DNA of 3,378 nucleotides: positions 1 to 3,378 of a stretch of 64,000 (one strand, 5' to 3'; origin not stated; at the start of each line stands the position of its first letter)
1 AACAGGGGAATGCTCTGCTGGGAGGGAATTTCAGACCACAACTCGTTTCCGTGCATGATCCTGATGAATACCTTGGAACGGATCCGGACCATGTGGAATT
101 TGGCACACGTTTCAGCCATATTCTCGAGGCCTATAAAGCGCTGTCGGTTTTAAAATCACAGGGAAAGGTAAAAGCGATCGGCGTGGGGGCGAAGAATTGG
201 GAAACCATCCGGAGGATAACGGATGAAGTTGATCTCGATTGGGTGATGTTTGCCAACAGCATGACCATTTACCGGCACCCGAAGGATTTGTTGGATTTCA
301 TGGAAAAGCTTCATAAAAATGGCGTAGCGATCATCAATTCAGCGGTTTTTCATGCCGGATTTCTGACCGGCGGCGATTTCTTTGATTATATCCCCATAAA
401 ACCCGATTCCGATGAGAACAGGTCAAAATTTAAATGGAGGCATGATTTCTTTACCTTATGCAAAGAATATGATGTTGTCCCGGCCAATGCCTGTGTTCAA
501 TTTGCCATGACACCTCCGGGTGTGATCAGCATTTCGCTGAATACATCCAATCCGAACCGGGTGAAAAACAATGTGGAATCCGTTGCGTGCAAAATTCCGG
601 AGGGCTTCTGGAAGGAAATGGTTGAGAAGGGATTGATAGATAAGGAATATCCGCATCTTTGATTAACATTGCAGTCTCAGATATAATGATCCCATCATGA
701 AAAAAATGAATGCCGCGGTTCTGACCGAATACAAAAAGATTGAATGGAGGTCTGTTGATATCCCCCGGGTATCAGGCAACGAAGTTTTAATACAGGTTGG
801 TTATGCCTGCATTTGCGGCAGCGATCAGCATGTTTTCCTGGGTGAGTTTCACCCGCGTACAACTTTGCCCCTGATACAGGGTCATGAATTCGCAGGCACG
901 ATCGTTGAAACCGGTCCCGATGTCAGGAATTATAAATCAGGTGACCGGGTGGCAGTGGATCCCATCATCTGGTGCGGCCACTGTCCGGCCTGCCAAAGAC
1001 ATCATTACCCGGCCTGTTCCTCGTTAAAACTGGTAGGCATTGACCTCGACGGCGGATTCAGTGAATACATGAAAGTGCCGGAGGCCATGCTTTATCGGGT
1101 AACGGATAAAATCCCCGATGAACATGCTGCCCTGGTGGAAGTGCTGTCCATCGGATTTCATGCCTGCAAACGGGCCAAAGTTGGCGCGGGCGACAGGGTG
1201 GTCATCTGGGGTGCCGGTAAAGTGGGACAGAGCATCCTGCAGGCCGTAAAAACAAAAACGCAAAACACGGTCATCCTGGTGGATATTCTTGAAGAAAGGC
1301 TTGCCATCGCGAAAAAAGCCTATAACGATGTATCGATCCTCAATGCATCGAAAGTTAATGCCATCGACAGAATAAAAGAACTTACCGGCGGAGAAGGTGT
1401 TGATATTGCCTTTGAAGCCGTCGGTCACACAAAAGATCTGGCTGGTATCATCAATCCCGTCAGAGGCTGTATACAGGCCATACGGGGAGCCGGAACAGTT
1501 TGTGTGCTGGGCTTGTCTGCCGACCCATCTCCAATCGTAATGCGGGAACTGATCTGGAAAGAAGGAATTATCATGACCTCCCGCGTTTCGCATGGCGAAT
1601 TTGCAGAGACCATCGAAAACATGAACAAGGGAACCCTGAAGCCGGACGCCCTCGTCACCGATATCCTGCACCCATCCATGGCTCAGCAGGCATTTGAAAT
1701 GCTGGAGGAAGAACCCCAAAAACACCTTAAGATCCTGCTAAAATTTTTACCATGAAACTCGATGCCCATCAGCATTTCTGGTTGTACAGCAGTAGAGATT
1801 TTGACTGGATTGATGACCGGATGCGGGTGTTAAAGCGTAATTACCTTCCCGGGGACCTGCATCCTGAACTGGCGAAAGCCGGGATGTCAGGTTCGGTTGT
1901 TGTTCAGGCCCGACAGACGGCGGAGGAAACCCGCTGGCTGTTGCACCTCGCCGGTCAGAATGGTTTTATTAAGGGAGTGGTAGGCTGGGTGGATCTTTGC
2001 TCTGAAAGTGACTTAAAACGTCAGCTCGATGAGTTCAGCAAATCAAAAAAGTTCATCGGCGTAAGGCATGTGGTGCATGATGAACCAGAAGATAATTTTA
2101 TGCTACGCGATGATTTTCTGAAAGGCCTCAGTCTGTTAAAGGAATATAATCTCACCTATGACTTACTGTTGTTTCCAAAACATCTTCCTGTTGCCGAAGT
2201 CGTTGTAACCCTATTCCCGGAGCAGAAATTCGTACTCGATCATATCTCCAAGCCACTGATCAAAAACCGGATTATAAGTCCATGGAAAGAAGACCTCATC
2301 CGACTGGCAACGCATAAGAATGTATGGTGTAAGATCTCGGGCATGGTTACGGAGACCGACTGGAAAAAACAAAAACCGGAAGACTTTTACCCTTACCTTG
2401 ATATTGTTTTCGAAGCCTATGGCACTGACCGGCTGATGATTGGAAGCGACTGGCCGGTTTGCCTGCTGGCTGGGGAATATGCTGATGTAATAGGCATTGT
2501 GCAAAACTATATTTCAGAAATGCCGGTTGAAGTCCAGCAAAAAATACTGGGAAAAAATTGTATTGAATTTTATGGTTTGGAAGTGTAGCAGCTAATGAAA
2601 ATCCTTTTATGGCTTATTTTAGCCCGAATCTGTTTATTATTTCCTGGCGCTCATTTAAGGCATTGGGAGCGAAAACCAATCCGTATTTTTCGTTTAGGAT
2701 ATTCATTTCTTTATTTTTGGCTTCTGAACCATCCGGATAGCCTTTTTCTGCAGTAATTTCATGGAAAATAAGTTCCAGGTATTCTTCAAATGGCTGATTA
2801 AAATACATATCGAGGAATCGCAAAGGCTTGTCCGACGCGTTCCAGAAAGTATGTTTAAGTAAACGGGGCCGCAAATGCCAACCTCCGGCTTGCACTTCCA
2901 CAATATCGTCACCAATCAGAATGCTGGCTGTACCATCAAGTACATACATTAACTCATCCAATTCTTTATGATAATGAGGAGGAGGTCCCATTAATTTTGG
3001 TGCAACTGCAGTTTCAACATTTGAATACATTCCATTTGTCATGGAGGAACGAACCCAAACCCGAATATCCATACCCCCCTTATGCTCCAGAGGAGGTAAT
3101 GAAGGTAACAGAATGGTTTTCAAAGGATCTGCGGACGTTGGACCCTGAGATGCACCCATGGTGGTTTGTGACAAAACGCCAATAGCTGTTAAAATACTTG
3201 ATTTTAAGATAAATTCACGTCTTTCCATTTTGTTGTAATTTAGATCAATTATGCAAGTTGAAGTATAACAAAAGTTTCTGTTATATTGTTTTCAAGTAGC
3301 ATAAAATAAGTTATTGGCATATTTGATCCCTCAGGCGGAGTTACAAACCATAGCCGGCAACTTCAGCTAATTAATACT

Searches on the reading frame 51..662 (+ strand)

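Call 27: search_protein_families(library=pfam, proteins=[window:51-662:+], max_evalue=0.00001)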
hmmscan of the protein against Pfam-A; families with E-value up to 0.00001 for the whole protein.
window:51-662:+ (203 aa): 1 family
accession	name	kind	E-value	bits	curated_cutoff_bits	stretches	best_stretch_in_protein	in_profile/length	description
PF00248.27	Aldo_ket_red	-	1.1e-27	97.4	24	1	2-192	109-288/291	Aldo/keto reductase family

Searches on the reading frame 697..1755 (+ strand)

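Call 27: search_protein_families(library=pfam, proteins=[window:697-1755:+], max_evalue=0.00001)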
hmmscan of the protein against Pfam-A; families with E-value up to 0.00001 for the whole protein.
window:697-1755:+ (352 aa): 2 families
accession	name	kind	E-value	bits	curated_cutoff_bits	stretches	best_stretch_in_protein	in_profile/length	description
PF08240.17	ADH_N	-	6.5e-31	107.1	23.5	1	28-136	3-103/104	Alcohol dehydrogenase GroES-like domain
PF00107.32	ADH_zinc_N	-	1.7e-15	57.5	31.8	1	176-309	2-127/129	Zinc-binding dehydrogenase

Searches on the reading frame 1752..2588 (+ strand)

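Call 27: search_protein_families(library=pfam, proteins=[window:1752-2588:+], max_evalue=0.00001)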
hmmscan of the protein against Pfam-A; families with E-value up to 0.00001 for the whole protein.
window:1752-2588:+ (278 aa): 1 family
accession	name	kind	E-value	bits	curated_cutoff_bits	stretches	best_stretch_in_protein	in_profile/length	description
PF04909.20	Amidohydro_2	-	1e-42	147.3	26.4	1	4-276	2-289/289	Amidohydrolase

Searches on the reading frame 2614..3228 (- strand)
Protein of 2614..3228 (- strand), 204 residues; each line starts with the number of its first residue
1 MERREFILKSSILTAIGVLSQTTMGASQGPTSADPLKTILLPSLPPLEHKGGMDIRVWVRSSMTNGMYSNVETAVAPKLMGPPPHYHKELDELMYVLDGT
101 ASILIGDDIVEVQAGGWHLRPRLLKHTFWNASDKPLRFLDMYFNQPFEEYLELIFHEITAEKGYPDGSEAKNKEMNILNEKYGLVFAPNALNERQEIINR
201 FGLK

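Call 27: search_protein_families(library=pfam, proteins=[window:2614-3228:-], max_evalue=0.00001)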
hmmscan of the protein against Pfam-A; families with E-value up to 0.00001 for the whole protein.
window:2614-3228:- (204 aa): 1 family
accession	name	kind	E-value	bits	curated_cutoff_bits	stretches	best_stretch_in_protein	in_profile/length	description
PF07883.17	Cupin_2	-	4.8e-11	42.6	27.2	1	75-142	5-70/70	Cupin domain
